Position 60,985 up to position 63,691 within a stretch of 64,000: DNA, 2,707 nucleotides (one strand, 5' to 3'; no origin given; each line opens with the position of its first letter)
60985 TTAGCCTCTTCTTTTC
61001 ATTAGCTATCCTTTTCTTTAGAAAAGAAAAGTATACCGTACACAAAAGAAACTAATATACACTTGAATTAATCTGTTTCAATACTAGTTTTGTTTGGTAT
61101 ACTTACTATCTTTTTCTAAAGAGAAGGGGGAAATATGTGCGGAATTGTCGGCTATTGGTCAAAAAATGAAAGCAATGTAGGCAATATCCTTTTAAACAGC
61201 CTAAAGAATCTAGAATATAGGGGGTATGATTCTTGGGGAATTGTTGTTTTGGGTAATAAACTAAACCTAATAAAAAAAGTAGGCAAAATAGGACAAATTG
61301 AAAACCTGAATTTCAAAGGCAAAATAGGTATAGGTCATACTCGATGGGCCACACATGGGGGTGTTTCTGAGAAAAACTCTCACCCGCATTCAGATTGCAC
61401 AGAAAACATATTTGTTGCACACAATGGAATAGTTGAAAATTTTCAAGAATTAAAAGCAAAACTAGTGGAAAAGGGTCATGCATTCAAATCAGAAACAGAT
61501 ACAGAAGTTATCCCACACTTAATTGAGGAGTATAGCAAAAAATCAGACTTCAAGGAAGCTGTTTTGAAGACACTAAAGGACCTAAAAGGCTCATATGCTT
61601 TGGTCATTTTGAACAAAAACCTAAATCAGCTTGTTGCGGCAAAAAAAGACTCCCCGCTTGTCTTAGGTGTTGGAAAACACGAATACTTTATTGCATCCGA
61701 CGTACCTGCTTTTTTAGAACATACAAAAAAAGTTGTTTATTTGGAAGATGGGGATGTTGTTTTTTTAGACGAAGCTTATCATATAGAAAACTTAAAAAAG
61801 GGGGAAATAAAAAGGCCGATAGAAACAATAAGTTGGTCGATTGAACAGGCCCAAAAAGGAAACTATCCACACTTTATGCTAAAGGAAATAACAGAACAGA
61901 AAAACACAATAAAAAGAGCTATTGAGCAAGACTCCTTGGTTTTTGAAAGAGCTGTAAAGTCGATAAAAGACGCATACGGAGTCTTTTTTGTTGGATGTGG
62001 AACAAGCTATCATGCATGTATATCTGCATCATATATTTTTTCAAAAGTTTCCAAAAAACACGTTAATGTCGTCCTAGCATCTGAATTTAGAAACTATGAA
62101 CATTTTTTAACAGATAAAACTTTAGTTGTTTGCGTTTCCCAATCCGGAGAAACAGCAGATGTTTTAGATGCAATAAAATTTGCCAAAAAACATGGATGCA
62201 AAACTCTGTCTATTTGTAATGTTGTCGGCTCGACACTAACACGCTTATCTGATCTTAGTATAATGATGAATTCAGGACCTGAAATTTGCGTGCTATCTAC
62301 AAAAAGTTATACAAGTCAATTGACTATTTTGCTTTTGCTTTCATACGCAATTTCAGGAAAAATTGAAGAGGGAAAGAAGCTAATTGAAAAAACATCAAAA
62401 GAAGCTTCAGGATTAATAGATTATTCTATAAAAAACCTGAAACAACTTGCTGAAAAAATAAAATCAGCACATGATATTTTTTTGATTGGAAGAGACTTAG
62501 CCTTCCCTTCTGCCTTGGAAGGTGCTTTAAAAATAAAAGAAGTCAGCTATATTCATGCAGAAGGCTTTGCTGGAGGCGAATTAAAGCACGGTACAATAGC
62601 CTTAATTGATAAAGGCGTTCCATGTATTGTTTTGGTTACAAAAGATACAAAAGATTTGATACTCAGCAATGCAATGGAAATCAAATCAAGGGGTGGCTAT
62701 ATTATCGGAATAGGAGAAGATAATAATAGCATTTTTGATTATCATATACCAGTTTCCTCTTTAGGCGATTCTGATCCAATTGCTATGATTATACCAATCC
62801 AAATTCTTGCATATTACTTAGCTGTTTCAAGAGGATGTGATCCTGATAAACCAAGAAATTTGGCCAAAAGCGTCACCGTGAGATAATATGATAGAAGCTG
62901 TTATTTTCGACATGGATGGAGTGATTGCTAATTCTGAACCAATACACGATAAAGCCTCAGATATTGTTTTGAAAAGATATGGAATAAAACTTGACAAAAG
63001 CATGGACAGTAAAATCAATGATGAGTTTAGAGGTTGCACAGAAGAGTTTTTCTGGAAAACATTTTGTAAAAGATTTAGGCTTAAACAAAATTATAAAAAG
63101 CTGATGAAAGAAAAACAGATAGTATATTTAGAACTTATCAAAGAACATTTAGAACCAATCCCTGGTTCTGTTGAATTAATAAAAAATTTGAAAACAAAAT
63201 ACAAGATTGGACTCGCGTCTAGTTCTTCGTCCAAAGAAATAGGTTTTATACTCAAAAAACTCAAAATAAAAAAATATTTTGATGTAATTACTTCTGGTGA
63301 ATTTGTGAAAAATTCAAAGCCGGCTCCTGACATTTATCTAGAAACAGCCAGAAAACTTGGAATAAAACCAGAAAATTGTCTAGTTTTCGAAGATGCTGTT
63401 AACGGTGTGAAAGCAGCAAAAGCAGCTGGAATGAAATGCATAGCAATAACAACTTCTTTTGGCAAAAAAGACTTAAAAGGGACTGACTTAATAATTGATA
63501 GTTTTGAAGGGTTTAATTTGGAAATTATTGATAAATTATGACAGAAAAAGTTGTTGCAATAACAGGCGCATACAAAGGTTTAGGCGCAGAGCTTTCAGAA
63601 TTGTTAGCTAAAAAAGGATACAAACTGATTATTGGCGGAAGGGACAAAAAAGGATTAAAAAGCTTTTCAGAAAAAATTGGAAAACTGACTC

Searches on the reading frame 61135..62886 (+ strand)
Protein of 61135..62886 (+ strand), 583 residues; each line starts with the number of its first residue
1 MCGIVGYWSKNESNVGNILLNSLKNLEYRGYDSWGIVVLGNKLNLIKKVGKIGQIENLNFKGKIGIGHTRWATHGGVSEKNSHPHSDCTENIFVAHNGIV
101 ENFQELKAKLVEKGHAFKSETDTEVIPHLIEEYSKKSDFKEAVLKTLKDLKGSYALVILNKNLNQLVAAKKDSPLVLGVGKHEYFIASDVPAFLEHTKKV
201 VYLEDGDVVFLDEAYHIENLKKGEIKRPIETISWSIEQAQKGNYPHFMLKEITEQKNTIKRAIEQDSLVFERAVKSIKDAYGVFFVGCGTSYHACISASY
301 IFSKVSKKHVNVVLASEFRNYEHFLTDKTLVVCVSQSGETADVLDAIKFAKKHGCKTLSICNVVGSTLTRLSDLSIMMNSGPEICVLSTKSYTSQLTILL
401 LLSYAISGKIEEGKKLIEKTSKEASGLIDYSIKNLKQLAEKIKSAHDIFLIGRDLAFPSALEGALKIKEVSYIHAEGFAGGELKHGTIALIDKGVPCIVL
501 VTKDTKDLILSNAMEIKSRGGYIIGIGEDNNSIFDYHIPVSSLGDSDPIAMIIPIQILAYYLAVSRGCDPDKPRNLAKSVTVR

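Call 18: search_protein_families(library=pfam, proteins=[window:61135-62886:+], max_evalue=0.01)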
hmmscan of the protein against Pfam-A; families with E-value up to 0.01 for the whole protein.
window:61135-62886:+ (583 aa): 5 families
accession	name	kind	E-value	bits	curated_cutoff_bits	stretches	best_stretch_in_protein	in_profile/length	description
PF01380.27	SIS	-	9e-46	155.4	25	2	278-402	3-128/131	SIS domain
PF13522.11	GATase_6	-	2e-20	73.6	27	1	59-188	7-129/130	Glutamine amidotransferase domain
PF13537.11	GATase_7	-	1.2e-17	64.5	25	1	77-194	8-122/123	Glutamine amidotransferase domain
PF13230.11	GATase_4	-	0.00012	21.6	23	1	56-150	65-162/272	Glutamine amidotransferases class-II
PF13580.11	SIS_2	-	0.0021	18.5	27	0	309-360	86-136/138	SIS domain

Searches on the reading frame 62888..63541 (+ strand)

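Call 18: search_protein_families(library=pfam, proteins=[window:62888-63541:+], max_evalue=0.01)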
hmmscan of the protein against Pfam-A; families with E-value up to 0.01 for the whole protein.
window:62888-63541:+ (217 aa): 4 families
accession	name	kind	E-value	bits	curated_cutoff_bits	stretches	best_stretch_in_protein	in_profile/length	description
PF13419.12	HAD_2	-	6.7e-36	124.5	23.8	1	5-187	1-178/178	Haloacid dehalogenase-like hydrolase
PF00702.32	Hydrolase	-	1e-30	108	26.4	1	2-181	1-191/191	haloacid dehalogenase-like hydrolase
PF13242.12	Hydrolase_like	-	2.3e-06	27.9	22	1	143-195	3-57/75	HAD-hyrolase-like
PF13344.12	Hydrolase_6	-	0.0053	17.2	27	0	5-26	1-22/101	Haloacid dehalogenase-like hydrolase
